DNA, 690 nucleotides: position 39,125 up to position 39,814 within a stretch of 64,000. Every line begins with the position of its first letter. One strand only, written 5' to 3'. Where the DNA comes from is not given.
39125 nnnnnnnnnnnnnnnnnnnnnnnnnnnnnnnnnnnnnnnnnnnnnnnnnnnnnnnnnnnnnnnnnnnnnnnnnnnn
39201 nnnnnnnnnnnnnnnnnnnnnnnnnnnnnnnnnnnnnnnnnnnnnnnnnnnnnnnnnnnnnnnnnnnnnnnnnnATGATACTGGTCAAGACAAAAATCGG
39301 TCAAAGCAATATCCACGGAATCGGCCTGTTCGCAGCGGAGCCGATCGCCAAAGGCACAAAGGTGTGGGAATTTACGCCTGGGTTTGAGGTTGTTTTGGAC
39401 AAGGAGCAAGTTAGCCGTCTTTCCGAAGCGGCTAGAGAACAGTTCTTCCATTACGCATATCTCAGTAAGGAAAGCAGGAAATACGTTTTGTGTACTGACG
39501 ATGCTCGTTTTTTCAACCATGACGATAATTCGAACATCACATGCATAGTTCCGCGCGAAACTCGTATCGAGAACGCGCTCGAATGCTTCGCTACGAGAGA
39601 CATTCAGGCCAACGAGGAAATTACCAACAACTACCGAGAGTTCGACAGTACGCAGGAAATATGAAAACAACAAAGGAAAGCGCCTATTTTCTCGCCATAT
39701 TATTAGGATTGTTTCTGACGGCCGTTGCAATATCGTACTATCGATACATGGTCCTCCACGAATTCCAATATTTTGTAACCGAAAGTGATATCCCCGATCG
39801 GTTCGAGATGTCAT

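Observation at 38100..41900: Lower-GC island with tandem SET-domain genes and an orphan multi-TM histidine kinase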

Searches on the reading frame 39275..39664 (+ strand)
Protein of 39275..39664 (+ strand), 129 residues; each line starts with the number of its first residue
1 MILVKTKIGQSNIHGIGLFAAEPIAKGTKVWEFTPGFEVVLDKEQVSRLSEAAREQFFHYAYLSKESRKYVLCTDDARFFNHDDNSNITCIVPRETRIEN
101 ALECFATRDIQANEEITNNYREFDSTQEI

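Call 3: search_protein_families(library=pfam, proteins=[window:39275-39664:+], max_evalue=0.1)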
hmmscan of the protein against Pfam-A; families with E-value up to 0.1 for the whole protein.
window:39275-39664:+ (129 aa): 1 family
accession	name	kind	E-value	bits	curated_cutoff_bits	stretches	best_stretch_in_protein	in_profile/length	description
PF00856.33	SET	-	5.2e-16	59.4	22.4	1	15-120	1-104/105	SET domain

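Call 11: find_encoding_contigs(protein=window:39275-39664:+, flank=10000, max_places=8)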
Protein window:39275-39664:+ (129 aa): 1 contig read that carries it; 1 place shown.
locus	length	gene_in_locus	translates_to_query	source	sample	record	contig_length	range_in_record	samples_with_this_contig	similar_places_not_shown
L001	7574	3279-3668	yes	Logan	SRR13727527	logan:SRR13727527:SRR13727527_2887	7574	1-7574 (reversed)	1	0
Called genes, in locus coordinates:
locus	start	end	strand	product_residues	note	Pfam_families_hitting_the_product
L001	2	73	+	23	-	?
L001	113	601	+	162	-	-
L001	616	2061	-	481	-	PF01471:PG_binding_1 (faint)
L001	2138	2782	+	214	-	-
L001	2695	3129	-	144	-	-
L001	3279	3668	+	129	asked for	PF00856:SET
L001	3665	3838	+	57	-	-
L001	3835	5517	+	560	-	PF02518:HATPase_c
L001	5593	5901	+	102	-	-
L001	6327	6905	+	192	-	-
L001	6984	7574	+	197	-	?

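Call 12: find_homologous_proteins(query=window:39275-39664:+, max_evalue=0.001)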
Query window:39275-39664:+ (129 aa): 173 proteins with E <= 0.001 among 178 candidates; the best 120 are listed.
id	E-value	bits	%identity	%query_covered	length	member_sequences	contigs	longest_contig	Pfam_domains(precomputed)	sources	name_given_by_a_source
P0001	8.8e-81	286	100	100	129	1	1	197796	PF00856.34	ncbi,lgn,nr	ncbi:MAG: SET domain-containing protein [bacterium]|nr:SET domain-containing protein [bacterium]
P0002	1.1e-56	208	74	97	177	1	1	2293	PF00856.34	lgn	-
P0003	3.5e-56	206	74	96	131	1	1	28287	PF00856.34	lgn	-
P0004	1.4e-52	195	70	97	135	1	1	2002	PF00856.34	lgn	-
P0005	7.4e-52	192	72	97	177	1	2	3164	PF00856.34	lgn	-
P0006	1.6e-51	191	70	97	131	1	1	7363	PF00856.34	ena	-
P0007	6.2e-51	189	71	96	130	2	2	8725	PF00856.34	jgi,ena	jgi:hypothetical protein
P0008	1.6e-50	188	70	97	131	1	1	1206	PF00856.34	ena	-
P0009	3.1e-50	187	67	96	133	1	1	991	PF00856.34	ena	-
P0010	1.3e-49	185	70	97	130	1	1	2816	PF00856.34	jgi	jgi:uncharacterized protein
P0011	2.0e-49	185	68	97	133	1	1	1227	PF00856.34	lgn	-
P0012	2.4e-49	184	66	97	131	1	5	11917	PF00856.34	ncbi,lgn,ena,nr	ncbi:MAG: SET domain-containing protein [Candidatus Kaiserbacteria bacterium]|nr:SET domain-containi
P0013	3.6e-49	184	65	96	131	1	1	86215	PF00856.34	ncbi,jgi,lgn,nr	ncbi:MAG: uncharacterized protein QOE22_322 [Candidatus Parcubacteria bacterium]|jgi:SET domain-cont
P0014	1.1e-48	182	68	96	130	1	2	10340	PF00856.34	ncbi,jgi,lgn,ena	-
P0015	2.7e-48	181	67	96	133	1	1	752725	PF00856.34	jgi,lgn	jgi:SET domain-containing protein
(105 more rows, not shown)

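Call 13: find_encoding_contigs(protein=P0003, flank=6000, max_places=2)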
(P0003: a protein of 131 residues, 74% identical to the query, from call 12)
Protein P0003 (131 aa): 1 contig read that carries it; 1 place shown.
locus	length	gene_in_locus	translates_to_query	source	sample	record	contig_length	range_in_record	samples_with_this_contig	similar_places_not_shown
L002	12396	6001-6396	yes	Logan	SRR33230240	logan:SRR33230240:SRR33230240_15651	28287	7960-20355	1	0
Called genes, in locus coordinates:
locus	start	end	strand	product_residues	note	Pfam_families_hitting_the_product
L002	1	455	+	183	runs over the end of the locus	PF18306:LDcluster4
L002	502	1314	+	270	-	PF05116:S6PP (faint), PF08282:Hydrolase_3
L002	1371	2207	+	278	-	-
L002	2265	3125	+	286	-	-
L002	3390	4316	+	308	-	-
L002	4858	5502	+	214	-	-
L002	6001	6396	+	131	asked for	PF00856:SET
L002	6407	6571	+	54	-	-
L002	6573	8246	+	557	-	PF02518:HATPase_c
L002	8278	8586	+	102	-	-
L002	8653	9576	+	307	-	PF00579:tRNA-synt_1b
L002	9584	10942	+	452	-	PF01336:tRNA_anti-codon, PF00152:tRNA-synt_2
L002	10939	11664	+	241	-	PF02616:SMC_ScpA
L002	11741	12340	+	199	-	PF04079:SMC_ScpB, PF13463:HTH_27 (faint)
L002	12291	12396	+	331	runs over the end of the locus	PF00768:Peptidase_S11, PF13354:Beta-lactamase2 (weak)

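Call 14: find_encoding_contigs(protein=P0013, flank=6000, max_places=2)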
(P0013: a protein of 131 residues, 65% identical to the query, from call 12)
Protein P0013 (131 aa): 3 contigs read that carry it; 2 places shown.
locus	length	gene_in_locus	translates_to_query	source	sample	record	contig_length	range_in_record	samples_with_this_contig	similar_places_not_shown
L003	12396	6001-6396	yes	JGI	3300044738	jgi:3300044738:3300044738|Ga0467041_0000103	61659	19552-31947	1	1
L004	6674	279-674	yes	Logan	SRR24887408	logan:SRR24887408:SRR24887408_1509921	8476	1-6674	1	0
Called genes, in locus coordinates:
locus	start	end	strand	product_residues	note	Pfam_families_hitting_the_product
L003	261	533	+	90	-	-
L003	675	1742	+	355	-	PF01551:Peptidase_M23, PF01471:PG_binding_1 (weak)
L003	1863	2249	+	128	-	PF07681:DoxX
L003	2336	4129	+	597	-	PF00664:ABC_membrane, PF00005:ABC_tran, PF02463:SMC_N (weak)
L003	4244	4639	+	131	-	-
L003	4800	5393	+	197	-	-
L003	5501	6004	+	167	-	PF00856:SET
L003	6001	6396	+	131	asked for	PF00856:SET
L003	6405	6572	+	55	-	-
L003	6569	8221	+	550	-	PF02518:HATPase_c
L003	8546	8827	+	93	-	-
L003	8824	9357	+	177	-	PF07963:N_methyl (weak)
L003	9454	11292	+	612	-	PF01432:Peptidase_M3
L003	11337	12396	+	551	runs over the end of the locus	PF11999:Ice_binding, PF19403:SpaA_2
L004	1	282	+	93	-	?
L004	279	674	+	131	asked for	PF00856:SET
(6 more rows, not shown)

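Call 15: find_encoding_contigs(protein=P0015, flank=6000, max_places=2)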
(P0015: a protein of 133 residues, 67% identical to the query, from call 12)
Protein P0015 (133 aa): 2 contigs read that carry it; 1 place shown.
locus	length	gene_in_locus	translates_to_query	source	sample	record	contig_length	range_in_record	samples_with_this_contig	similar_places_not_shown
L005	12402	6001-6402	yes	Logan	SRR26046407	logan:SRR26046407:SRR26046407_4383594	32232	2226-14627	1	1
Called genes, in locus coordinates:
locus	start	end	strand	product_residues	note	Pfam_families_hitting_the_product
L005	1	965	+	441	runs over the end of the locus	PF00005:ABC_tran (weak), PF02463:SMC_N (faint), PF12775:AAA_7 (faint), PF13476:AAA_23 (faint), PF13555:AAA_29 (faint), PF00910:RNA_helicase (faint), PF03266:NTPase_1 (faint), PF00005:ABC_tran, +7 more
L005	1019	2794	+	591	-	PF00664:ABC_membrane, PF00005:ABC_tran, PF02463:SMC_N (weak)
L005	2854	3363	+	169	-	PF00293:NUDIX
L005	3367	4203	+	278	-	-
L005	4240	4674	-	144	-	-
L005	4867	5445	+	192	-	-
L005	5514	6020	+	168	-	PF00856:SET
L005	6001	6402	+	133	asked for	PF00856:SET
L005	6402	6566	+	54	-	-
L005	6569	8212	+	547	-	PF02518:HATPase_c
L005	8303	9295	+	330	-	PF00579:tRNA-synt_1b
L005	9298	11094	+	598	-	PF00664:ABC_membrane, PF02463:SMC_N (faint), PF00005:ABC_tran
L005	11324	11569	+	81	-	-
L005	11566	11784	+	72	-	-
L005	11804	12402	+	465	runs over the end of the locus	PF01336:tRNA_anti-codon, PF00152:tRNA-synt_2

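Call 19: find_related_loci(query=A1, collection=genome_contigs, flank=6000)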
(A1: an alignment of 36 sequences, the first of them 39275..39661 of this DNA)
Query A1 (129 aa) in genome_contigs; peptide patterns used: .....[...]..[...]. (x = any residue, [..] = any of these).
168 stretches matched a pattern; 156 encode a relative of the query (tblastn E <= 1e-3); the best 80 are kept; 80 distinct loci.
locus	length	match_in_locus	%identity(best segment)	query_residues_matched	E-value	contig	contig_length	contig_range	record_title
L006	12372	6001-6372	65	1-124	2e-55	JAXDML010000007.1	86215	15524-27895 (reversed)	MAG: Candidatus Parcubacteria bacterium isolate BP_640 scaffold_4480724, whole genome shotgun sequence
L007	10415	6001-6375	66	1-125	6e-55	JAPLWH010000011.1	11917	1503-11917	MAG: Candidatus Kaiserbacteria bacterium isolate LacPavin_0818_WC50_MAG_53_14 LacPavin_0818_WC50_scaffold_178243, whole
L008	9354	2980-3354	65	1-125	4e-54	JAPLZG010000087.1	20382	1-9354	MAG: Candidatus Taylorbacteria bacterium isolate LacPavin_0818_WC55_MAG_33_6 LacPavin_0818_WC55_scaffold_635777, whole g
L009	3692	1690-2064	60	1-125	7e-50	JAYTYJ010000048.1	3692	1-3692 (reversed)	MAG: Candidatus Taylorbacteria bacterium isolate GFS_6108 GFS_6108_47, whole genome shotgun sequence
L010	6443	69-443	56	1-125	3e-47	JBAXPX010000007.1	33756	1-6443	MAG: bacterium isolate ELA542 MAG542_7, whole genome shotgun sequence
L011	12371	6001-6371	68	1-125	2e-45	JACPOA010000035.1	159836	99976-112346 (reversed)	MAG: Hyphomicrobiales bacterium isolate NC_groundwater_589_Pr5_B-0.1um_64_27 alan_book_18_scaffold_31417, whole genome s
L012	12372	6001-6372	52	1-125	2e-43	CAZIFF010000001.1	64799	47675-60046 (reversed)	MAG TPA_asm: uncultured Candidatus Saccharibacteria bacterium isolate SRP286056_co1_522 genome assembly, contig: NODE_40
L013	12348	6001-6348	58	1-123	2e-40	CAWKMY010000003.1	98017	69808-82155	MAG: uncultured bacterium isolate MFD01223.bin.2.47 genome assembly, contig: contig_14568, whole genome shotgun sequence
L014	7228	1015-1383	53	1-125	2e-39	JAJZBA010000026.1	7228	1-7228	MAG: bacterium isolate HSP1.bin6 NODE_6992_length_7228_cov_2.626391, whole genome shotgun sequence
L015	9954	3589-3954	50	1-125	1e-38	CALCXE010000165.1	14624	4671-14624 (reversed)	MAG TPA_asm: Methanosarcina barkeri isolate SRR1562009_bin.77_CONCOCT_v1.1_MAG genome assembly, contig: ERZ724039.3266,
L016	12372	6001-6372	49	1-126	3e-38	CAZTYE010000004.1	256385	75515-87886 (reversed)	MAG TPA_asm: uncultured Ignavibacteria bacterium isolate binchicken_co16_162 genome assembly, contig: NODE_34_length_256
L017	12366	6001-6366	50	1-125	2e-38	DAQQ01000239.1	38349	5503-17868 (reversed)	MAG TPA_asm: Methanosarcina sp. UBA7 UBA7_contig_1076, whole genome shotgun sequence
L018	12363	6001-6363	52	1-125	2e-38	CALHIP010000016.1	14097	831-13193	MAG: uncultured Patescibacteria group bacterium isolate S1_Bin_Bin_48_sub_1 genome assembly, contig: c_000001463779, who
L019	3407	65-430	52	1-125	3e-38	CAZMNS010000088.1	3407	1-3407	MAG TPA_asm: uncultured Gammaproteobacteria bacterium isolate binchicken_co38_1180 genome assembly, contig: NODE_57605_l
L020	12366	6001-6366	50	1-125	1e-38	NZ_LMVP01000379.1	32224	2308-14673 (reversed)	Methanosarcina spelaei strain MC-15 contig_44, whole genome shotgun sequence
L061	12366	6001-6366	50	1-125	2e-38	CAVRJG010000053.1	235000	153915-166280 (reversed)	MAG: uncultured Methanosarcinaceae archaeon isolate MFD05942.bin.1.278 genome assembly, contig: contig_42937, whole geno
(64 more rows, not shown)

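Call 25: search_solved_structures(query=window:39275-39661:+, max_evalue=0.01, show_alignments=2)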
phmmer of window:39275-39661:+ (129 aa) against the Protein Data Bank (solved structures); distinct sequences matched with E-value up to 0.01: 11.
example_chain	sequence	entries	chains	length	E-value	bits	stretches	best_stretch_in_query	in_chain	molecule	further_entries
4z4p_A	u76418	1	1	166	0.00047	23.4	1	8-124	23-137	Histone-lysine N-methyltransferase 2D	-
6chg_C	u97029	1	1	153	0.00091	22.5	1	9-123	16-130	Histone-lysine N-methyltransferase, H3 lysine-4 specific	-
5f59_A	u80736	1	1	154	0.0016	21.7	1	8-124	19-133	Histone-lysine N-methyltransferase 2C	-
5f6k_C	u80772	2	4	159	0.0018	21.5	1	8-124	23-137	Histone-lysine N-methyltransferase 2C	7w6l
6ugm_M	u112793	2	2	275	0.0023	21.2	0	9-123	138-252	Histone-lysine N-methyltransferase, H3 lysine-4 specific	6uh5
9cvd_A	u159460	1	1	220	0.0029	20.8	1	5-121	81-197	Histone-lysine N-methyltransferase NSD2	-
6kiw_K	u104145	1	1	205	0.0035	20.6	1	8-124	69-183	Histone-lysine N-methyltransferase 2C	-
7e8d_K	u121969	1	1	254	0.0043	20.3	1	5-121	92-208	Histone-lysine N-methyltransferase NSD2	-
5lsu_A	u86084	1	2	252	0.0063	19.8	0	5-121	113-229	Histone-lysine N-methyltransferase NSD2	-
5h6z_A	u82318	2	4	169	0.0087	19.3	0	10-121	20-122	SET domain-containing protein 7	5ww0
6j9j_A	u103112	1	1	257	0.0095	19.2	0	14-121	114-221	Histone-lysine N-methyltransferase SETD2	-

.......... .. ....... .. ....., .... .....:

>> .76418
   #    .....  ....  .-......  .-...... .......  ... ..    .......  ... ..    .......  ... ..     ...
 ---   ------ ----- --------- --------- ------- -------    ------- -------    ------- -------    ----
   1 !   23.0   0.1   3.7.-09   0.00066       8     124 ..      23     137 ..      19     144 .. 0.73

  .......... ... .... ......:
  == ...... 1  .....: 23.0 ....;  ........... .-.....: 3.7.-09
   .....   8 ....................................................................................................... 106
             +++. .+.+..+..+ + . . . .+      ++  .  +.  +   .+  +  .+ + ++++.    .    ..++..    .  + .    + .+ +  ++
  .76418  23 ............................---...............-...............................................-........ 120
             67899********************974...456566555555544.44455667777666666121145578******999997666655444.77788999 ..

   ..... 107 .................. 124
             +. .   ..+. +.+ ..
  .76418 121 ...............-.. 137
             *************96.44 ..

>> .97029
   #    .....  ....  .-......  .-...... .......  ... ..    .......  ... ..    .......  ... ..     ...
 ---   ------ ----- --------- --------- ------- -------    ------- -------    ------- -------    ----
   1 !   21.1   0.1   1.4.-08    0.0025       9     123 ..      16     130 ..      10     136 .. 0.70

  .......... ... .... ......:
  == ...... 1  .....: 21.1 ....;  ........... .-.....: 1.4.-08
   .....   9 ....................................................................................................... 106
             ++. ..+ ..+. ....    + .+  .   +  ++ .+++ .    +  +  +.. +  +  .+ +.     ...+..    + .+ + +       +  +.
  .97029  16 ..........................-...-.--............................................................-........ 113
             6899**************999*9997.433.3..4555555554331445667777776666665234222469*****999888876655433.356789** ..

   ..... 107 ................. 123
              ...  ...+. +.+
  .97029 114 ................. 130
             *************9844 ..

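Call 67: search_protein_families(library=ncbifam, proteins=[window:39275-39661:+], max_evalue=0.01)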
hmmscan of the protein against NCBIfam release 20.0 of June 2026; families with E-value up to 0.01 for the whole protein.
window:39275-39661:+ (129 aa): 1 family
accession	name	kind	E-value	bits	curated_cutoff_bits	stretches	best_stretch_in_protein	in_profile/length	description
NF043024.1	T4SS_AnkI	equivalog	0.00012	20.9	550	1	12-125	32-144/439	Dot/Icm T4SS effector AnkI/LegAS4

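Call 68: search_protein_families(library=padloc, proteins=[window:39275-39661:+], max_evalue=0.01)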
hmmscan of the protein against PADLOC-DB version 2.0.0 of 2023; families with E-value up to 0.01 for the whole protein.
window:39275-39661:+ (129 aa): 0 families
